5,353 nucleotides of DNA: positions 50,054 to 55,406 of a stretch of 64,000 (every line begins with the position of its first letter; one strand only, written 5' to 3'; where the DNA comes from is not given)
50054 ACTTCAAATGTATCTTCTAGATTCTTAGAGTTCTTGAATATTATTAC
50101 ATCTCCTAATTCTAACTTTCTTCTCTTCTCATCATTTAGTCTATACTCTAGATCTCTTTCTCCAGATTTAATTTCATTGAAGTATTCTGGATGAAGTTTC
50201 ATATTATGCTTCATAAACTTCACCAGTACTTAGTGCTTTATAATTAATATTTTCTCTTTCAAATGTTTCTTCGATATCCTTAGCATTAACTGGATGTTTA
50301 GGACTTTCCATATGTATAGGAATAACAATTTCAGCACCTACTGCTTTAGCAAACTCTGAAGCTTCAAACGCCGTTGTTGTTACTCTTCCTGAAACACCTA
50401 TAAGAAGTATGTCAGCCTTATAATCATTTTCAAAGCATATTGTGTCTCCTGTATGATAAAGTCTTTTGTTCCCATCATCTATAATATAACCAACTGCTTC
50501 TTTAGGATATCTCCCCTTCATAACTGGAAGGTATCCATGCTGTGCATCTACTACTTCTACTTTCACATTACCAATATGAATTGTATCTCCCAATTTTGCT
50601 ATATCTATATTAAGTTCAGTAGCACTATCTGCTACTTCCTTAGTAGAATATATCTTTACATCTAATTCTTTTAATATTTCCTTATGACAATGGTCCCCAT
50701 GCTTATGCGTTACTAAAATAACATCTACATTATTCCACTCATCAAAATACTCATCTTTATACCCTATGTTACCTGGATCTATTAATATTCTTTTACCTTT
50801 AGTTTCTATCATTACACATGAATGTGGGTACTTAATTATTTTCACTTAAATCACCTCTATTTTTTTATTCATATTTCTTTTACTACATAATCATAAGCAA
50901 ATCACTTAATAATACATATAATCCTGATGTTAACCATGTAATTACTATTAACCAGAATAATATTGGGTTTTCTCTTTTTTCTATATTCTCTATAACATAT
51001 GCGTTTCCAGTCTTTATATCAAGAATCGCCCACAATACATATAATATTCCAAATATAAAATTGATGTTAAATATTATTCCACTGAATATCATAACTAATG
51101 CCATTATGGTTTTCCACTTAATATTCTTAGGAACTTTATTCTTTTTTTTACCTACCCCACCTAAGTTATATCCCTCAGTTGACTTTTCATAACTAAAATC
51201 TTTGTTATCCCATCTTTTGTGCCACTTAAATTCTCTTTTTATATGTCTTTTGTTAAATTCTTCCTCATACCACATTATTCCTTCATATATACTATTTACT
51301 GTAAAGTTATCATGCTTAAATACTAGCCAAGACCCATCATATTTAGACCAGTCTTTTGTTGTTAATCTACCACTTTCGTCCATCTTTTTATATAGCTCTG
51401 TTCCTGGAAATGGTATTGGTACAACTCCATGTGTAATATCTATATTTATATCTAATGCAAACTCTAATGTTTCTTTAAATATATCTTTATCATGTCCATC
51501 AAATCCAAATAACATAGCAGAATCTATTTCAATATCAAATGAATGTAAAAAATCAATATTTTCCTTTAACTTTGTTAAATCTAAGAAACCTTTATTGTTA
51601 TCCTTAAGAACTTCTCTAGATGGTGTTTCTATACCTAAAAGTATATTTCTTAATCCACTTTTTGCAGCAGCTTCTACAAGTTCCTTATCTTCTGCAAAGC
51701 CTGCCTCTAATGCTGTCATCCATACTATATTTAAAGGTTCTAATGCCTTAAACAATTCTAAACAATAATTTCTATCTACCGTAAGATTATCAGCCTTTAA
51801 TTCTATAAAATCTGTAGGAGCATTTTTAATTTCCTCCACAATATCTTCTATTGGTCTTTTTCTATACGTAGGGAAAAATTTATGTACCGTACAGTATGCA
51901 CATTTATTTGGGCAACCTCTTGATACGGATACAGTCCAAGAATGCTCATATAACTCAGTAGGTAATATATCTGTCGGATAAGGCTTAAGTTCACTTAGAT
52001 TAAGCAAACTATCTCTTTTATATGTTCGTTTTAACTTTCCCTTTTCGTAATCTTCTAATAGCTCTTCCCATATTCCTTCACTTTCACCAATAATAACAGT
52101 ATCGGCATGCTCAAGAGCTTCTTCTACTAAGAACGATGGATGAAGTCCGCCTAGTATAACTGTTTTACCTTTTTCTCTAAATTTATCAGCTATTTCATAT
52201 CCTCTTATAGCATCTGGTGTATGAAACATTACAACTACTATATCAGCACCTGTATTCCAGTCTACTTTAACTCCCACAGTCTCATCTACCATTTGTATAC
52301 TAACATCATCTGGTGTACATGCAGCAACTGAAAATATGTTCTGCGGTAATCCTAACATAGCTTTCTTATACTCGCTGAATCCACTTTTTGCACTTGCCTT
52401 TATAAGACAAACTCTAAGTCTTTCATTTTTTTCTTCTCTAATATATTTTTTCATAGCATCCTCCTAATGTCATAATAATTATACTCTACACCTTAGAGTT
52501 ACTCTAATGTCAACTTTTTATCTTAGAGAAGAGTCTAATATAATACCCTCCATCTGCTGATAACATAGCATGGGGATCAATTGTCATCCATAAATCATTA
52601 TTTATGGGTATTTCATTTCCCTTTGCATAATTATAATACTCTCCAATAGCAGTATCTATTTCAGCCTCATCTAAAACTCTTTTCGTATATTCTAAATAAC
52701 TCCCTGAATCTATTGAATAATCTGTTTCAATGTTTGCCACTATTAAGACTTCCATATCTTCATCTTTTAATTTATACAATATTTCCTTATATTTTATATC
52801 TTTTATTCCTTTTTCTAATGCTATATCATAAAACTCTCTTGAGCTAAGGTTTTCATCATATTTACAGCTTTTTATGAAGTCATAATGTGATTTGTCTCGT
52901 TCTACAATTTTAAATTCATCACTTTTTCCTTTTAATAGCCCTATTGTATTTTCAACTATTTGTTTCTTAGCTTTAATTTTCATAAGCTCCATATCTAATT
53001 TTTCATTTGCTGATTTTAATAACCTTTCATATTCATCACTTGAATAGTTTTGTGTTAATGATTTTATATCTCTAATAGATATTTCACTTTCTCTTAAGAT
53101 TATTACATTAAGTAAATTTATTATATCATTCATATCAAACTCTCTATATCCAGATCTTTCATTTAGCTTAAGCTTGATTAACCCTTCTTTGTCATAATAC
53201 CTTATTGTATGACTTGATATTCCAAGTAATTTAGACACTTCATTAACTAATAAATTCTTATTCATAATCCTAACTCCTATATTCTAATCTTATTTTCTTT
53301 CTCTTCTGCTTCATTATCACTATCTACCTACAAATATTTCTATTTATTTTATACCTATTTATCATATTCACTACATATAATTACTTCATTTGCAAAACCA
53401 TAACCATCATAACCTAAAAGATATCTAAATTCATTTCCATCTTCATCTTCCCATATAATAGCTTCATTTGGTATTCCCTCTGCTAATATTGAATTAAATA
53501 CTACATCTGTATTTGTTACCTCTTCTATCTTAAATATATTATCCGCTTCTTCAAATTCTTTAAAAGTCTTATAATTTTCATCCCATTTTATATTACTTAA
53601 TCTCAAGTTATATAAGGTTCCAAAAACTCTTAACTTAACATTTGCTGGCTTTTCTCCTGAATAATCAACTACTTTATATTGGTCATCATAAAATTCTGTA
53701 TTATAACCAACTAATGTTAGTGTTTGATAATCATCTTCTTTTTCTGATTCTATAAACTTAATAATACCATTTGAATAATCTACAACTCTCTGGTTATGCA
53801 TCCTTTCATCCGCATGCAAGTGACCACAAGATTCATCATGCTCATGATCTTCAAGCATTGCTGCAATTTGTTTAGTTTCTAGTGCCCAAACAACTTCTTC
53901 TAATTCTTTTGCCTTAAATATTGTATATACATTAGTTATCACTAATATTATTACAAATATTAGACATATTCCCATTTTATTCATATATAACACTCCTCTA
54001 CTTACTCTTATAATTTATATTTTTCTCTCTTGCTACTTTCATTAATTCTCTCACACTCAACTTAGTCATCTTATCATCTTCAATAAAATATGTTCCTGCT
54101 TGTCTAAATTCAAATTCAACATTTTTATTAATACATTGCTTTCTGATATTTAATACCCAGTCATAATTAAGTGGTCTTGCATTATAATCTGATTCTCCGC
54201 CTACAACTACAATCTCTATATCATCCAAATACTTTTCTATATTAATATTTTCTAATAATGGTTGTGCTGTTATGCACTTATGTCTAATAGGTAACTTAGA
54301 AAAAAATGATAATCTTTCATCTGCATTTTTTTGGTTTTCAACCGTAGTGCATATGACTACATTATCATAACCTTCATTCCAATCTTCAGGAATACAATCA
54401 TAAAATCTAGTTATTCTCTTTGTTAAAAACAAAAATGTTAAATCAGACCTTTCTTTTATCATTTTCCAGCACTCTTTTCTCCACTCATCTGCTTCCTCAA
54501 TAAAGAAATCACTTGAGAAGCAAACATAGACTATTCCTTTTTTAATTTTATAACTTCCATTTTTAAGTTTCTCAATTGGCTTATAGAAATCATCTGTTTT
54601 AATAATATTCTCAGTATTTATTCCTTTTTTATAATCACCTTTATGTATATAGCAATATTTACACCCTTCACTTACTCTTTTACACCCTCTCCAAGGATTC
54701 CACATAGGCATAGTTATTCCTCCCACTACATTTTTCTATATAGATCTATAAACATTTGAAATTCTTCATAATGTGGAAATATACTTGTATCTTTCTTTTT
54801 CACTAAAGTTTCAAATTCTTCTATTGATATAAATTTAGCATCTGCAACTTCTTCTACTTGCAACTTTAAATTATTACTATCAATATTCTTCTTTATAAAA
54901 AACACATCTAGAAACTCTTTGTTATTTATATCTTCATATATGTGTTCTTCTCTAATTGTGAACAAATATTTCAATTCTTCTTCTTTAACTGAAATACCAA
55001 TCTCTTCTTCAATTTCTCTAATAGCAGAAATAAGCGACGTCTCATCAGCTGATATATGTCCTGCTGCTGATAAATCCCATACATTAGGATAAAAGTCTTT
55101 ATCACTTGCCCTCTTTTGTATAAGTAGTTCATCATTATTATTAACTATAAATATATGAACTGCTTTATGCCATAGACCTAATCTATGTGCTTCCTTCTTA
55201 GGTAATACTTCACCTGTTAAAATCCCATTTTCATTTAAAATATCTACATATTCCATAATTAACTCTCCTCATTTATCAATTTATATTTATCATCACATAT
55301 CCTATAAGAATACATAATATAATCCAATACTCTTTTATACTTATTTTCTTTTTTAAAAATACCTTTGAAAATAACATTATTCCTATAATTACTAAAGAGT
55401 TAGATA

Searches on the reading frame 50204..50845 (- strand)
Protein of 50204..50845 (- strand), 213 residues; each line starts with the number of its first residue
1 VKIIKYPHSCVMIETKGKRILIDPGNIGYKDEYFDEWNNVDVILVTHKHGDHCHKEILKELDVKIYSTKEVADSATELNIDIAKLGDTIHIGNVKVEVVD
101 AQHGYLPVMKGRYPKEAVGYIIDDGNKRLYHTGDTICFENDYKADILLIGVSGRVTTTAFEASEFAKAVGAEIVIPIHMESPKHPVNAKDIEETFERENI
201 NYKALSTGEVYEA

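Call 3: search_protein_families(library=pfam, proteins=[window:50204-50845:-], max_evalue=0.1)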
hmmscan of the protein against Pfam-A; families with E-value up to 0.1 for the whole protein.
window:50204-50845:- (213 aa): 3 families
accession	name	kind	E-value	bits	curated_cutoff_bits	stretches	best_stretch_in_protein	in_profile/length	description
PF13483.12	Lactamase_B_3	-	7.5e-28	98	24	1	3-178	2-160/160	Beta-lactamase superfamily domain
PF12706.13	Lactamase_B_2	-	9.2e-20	71.5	27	1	19-179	2-200/200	Beta-lactamase superfamily domain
PF00753.33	Lactamase_B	-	9.6e-10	39.2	22.7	1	7-53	5-57/196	Metallo-beta-lactamase superfamily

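Call 4: search_protein_families(library=padloc, proteins=[window:50204-50845:-], max_evalue=0.1)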
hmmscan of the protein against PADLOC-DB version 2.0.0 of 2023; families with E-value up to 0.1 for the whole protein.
window:50204-50845:- (213 aa): 2 families
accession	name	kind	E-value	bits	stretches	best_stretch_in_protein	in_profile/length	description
PDLC03805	RTasMBL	-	0.0012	16.1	1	9-54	12-62/322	DRT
PDLC03177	Specificity_I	-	0.031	11.1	1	90-175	9-100/402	Type I specificity subunit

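Call 5: search_protein_families(library=ncbifam, proteins=[window:50204-50845:-], max_evalue=0.01)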
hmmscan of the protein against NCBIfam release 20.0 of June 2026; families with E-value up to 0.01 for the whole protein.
window:50204-50845:- (213 aa): 13 families
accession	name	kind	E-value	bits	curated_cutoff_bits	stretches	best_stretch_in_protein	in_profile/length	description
NF001911.0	PRK00685.1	equivalog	1.6e-25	89.9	144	1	1-211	1-226/228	metal-dependent hydrolase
TIGR03413.1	GSH_gloB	equivalog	1e-06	28.3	200.8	1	13-101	16-104/248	hydroxyacylglutathione hydrolase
NF002553.0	PRK02113.1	equivalog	1.4e-05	24.7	386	1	10-74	37-106/252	MBL fold metallo-hydrolase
TIGR03307.1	PhnP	equivalog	2.8e-05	23.6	272.25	1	9-53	38-80/249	phosphonate metabolism protein PhnP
TIGR02651.1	RNase_Z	equivalog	7.9e-05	21.8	292.95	1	8-53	18-65/302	ribonuclease Z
NF038231.1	MBL_Geo_Pelo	equivalog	9.9e-05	22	360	1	9-54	35-80/250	GPMC system MBL fold metallohydrolase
NF000801.0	PRK00055.1-3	equivalog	0.00011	21.3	252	1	9-53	21-67/307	ribonuclease Z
TIGR04122.1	Xnuc_lig_assoc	equivalog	0.00014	20.8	325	1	31-103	15-87/326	ligase-associated DNA damage response exonuclease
NF045584.1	cas14_MBL_CASP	equivalog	0.00016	20.2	800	1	9-85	15-99/612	type VII CRISPR-associated protein Cas14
NF002558.0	PRK02126.1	subfamily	0.00023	20.2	315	0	11-53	21-61/345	ribonuclease Z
NF008688.0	PRK11709.1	equivalog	0.00035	19.6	306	1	38-180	108-284/355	L-ascorbate 6-phosphate lactonase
NF007597.0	PRK10241.1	equivalog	0.0028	17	421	1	11-99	16-105/251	hydroxyacylglutathione hydrolase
NF010587.0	PRK13980.1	equivalog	0.0099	15.1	255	0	144-210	31-97/267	NAD+ synthase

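Call 6: search_protein_families(library=phrogs, proteins=[window:50204-50845:-], max_evalue=0.01)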
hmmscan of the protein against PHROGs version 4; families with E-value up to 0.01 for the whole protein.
window:50204-50845:- (213 aa): 1 family
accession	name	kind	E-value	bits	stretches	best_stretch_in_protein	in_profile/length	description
phrog_392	-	other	1.2e-14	55.5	1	10-149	19-165/348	metal-dependent hydrolase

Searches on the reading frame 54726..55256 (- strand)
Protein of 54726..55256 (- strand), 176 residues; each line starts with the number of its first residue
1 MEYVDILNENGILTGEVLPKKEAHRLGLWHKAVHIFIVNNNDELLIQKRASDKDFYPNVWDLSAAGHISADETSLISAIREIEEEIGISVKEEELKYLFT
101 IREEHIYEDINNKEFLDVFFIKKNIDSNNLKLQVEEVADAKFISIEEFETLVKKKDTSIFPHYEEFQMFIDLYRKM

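Call 80: search_protein_families(library=pfam, proteins=[window:54726-55256:-], max_evalue=0.001)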
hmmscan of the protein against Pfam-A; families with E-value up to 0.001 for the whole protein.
window:54726-55256:- (176 aa): 1 family
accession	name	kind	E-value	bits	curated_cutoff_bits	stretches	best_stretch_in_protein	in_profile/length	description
PF00293.34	NUDIX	-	3.7e-18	66.3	21.1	1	30-156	3-127/134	NUDIX domain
